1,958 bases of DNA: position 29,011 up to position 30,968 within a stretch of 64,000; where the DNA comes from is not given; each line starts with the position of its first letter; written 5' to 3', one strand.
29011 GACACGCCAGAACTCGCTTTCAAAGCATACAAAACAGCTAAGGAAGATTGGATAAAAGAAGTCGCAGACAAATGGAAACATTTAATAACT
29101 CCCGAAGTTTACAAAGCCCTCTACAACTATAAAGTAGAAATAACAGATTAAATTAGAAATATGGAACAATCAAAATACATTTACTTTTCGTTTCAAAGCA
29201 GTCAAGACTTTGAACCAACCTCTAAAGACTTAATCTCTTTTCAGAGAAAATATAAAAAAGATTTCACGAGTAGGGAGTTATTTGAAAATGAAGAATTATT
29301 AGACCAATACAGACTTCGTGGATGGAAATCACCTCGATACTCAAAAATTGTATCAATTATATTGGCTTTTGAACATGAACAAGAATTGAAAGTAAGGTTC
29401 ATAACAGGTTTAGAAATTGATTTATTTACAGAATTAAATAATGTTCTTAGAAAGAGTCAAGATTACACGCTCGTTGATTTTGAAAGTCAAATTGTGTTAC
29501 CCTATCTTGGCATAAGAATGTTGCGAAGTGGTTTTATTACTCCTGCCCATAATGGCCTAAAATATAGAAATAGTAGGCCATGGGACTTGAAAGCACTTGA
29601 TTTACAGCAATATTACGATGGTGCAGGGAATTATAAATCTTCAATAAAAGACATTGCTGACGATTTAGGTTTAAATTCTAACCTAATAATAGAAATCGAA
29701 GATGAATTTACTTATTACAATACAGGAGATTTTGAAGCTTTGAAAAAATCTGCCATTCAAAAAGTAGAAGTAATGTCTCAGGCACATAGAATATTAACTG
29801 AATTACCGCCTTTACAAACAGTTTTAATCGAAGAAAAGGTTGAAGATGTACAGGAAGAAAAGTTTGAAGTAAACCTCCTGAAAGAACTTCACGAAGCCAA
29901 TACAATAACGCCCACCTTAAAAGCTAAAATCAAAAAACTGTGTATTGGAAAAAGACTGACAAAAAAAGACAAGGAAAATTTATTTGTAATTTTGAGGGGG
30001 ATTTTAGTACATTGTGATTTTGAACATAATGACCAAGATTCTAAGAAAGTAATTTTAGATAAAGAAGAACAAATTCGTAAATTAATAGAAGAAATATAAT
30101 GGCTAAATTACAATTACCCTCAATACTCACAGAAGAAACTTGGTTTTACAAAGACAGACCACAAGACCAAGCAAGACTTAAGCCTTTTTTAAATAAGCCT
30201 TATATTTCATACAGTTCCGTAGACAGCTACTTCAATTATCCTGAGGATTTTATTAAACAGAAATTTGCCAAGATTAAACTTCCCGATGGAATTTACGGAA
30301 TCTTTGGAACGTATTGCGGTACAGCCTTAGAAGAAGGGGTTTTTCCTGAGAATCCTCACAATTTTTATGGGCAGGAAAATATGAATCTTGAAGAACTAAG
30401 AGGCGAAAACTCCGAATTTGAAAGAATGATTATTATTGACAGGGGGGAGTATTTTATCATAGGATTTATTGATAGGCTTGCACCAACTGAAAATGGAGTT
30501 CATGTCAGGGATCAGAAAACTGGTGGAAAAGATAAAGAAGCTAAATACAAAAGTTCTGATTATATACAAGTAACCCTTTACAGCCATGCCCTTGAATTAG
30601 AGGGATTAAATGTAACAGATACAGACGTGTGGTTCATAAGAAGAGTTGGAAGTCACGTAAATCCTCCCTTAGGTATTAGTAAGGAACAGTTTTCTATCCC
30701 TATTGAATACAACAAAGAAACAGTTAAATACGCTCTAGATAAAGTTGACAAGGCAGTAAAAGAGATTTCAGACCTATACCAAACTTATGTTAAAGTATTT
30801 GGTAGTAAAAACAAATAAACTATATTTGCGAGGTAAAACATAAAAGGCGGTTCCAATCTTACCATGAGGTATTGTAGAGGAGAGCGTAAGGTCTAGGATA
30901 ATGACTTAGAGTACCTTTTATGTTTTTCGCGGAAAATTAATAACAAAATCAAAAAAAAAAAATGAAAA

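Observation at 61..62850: Recurrent 25-30-bp GC-core motif (about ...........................), more than 30 copies, usually 0-40 bp upstream of small-gene start codons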

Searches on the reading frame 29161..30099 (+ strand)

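Call 11: search_protein_families(library=pfam, proteins=[window:29161-30099:+], max_evalue=0.01)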
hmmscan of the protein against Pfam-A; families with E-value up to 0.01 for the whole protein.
window:29161-30099:+ (312 aa): 0 families

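Call 28: search_protein_families(library=phrogs, proteins=[window:29161-30099:+], max_evalue=0.001)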
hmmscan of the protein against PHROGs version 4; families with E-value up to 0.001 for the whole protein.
window:29161-30099:+ (312 aa): 1 family
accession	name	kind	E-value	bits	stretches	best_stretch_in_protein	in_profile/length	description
phrog_25228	-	DNA, RNA and nucleotide metabolism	1.1e-22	81.5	1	33-310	42-324/326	3'-5' exonuclease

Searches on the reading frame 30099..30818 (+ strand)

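Call 28: search_protein_families(library=phrogs, proteins=[window:30099-30818:+], max_evalue=0.001)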
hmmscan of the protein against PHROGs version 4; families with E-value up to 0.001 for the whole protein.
window:30099-30818:+ (239 aa): 2 families
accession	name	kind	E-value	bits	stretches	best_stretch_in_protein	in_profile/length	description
phrog_69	-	DNA, RNA and nucleotide metabolism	1.5e-09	38.4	1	24-194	78-273/501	exonuclease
phrog_1674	-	DNA, RNA and nucleotide metabolism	5.7e-05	23.4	1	65-227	83-235/276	exonuclease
